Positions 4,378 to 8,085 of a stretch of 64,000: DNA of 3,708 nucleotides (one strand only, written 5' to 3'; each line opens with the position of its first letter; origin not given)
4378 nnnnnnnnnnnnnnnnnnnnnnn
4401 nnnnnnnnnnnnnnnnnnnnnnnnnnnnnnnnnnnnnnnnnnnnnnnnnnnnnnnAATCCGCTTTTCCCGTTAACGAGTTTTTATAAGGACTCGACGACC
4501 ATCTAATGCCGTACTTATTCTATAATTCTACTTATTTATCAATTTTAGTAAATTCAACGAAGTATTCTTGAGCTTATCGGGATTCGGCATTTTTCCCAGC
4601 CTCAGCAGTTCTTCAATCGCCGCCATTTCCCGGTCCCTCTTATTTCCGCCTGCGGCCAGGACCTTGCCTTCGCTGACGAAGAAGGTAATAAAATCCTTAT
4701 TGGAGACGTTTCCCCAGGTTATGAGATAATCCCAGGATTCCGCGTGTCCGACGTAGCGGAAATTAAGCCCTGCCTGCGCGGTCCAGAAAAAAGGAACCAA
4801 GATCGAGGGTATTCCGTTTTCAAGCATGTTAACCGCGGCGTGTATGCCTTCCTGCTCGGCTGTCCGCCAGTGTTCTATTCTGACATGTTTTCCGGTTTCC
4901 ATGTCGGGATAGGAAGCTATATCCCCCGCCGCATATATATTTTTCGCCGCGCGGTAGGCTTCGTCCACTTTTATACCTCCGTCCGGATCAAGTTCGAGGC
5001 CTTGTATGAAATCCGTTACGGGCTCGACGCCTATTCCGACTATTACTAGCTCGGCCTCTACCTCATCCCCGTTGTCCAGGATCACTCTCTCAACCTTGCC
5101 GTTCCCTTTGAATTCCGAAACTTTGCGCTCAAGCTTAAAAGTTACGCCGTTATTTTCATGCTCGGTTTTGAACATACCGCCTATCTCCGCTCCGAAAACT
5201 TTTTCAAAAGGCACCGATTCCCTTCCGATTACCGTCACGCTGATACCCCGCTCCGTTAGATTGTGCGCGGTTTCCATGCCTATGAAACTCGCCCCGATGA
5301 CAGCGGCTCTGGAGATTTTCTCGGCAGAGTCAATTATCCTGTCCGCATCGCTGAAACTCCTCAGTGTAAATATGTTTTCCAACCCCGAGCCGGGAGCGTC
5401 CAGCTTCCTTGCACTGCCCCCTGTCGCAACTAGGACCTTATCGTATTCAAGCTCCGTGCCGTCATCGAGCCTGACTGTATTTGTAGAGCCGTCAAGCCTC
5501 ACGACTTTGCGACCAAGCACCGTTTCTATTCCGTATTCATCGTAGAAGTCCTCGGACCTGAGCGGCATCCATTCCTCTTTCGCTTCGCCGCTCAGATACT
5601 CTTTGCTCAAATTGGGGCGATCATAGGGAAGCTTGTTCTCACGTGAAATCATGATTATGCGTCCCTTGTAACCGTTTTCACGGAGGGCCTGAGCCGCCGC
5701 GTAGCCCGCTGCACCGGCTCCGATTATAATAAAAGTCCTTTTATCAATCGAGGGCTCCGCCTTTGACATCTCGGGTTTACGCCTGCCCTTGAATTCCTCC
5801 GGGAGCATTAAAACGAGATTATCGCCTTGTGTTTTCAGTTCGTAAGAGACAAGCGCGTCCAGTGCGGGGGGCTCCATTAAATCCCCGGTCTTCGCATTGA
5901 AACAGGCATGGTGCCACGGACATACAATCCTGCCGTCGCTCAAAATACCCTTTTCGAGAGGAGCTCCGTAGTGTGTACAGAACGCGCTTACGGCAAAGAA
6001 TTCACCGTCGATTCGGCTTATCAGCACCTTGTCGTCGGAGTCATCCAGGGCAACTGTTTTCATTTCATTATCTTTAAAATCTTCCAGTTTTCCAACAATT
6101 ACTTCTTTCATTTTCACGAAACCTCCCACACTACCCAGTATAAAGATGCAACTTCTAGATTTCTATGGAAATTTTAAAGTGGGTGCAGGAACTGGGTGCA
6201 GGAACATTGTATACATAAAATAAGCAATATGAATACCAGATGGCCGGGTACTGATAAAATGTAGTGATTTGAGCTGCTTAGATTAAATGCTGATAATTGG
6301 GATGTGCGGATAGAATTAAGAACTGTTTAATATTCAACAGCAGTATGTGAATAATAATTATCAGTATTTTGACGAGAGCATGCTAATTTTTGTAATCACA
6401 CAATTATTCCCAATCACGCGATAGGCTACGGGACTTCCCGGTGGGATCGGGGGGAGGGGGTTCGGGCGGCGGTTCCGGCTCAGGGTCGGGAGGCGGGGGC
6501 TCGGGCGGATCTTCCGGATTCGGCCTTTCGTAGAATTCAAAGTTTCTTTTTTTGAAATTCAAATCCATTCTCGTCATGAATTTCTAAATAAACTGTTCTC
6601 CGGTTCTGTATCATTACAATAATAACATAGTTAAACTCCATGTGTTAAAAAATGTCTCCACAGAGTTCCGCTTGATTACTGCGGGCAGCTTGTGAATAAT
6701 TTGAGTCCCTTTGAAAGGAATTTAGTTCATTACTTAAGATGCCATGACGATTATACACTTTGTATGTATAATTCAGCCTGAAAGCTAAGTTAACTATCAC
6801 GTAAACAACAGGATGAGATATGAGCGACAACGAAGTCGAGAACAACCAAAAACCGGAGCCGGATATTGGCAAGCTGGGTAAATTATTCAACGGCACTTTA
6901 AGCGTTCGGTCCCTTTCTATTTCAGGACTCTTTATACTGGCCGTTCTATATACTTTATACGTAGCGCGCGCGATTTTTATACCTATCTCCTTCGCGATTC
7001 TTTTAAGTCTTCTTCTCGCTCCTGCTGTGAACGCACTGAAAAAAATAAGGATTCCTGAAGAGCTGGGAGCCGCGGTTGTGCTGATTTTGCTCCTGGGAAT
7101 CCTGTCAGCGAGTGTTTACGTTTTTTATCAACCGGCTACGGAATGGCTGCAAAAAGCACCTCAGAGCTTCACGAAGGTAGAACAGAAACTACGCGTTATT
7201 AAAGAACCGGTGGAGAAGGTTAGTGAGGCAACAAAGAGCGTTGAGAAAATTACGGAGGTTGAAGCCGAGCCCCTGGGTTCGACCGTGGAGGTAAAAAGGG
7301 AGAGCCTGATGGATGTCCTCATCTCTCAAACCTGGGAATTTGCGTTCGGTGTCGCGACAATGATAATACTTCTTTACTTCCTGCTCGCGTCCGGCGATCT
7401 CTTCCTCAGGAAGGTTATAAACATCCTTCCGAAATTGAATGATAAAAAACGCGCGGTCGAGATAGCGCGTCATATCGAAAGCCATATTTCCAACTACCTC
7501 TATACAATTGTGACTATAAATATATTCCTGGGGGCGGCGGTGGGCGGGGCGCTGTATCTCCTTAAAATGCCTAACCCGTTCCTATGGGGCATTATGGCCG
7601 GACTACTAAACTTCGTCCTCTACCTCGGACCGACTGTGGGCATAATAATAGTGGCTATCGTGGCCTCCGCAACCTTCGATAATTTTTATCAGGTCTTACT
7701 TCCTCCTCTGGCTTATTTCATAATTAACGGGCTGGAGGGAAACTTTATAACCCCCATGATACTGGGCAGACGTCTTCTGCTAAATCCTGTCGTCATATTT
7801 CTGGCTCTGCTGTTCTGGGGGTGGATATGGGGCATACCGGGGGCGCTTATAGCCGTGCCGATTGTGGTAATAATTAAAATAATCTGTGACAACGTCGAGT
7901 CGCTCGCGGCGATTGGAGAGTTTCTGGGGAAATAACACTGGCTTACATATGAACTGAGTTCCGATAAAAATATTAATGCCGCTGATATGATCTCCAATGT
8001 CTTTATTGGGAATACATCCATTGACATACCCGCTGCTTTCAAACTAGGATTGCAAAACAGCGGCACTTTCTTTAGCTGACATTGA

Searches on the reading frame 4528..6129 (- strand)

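Call 75: search_protein_families(library=pfam, proteins=[window:4528-6129:-], max_evalue=1)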
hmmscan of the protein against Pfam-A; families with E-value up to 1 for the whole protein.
window:4528-6129:- (533 aa): 34 families (the best 25 are shown)
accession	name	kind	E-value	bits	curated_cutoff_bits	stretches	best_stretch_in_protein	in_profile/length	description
PF07992.20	Pyr_redox_2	-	3.2e-66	224.2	26.1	1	133-428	3-291/291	Pyridine nucleotide-disulphide oxidoreductase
PF00070.33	Pyr_redox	-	2.6e-20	73.1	22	1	274-352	1-80/82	Pyridine nucleotide-disulphide oxidoreductase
PF00355.32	Rieske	-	1.7e-17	63.6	20.3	1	10-96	3-87/88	Rieske [2Fe-2S] domain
PF01266.30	DAO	-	4.1e-10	40.1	27.9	2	275-305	2-32/353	FAD dependent oxidoreductase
PF13738.12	Pyr_redox_3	-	6.8e-10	39.1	30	2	217-402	114-305/305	Pyridine nucleotide-disulphide oxidoreductase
PF14759.12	Reductase_C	-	1.1e-09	39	25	1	447-530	1-84/85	Reductase C-terminal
PF03486.20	HI0933_like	-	5.8e-09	36.2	50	2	133-159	3-29/244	HI0933-like protein Rossmann domain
PF13450.12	NAD_binding_8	-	1.4e-07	32.1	21.9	2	135-158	1-24/68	NAD(P)-binding Rossmann-like domain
PF01494.25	FAD_binding_3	-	1.3e-05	25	22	2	275-306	4-35/349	FAD binding domain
PF13806.12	Rieske_2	-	1.7e-05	25.2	27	1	12-105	5-101/104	Rieske-like [2Fe-2S] domain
PF22543.2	Rieske_4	-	4.4e-05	24.2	28.4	1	10-83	1-76/119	Soluble Rieske-type ferredoxin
PF00890.30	FAD_binding_2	-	4.6e-05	23.2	20.4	1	134-164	3-31/414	FAD binding domain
PF01593.30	Amino_oxidase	-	0.00024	20.9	19.8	1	208-242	227-260/443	Flavin containing amine oxidoreductase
PF02254.24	TrkA_N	-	0.00034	21.4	23.8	1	133-163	1-29/116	TrkA-N domain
PF01488.26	Shikimate_DH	-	0.00042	20.9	24.3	1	126-161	8-42/138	Shikimate / quinate 5-dehydrogenase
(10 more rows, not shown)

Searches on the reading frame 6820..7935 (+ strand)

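Call 34: search_protein_families(library=pfam, proteins=[window:6820-7935:+], max_evalue=0.01)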
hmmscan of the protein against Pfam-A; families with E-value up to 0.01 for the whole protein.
window:6820-7935:+ (371 aa): 1 family
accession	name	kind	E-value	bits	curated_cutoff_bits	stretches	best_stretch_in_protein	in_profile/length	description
PF01594.21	AI-2E_transport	-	2.1e-54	185.4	34.3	1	35-358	3-325/327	AI-2E family transporter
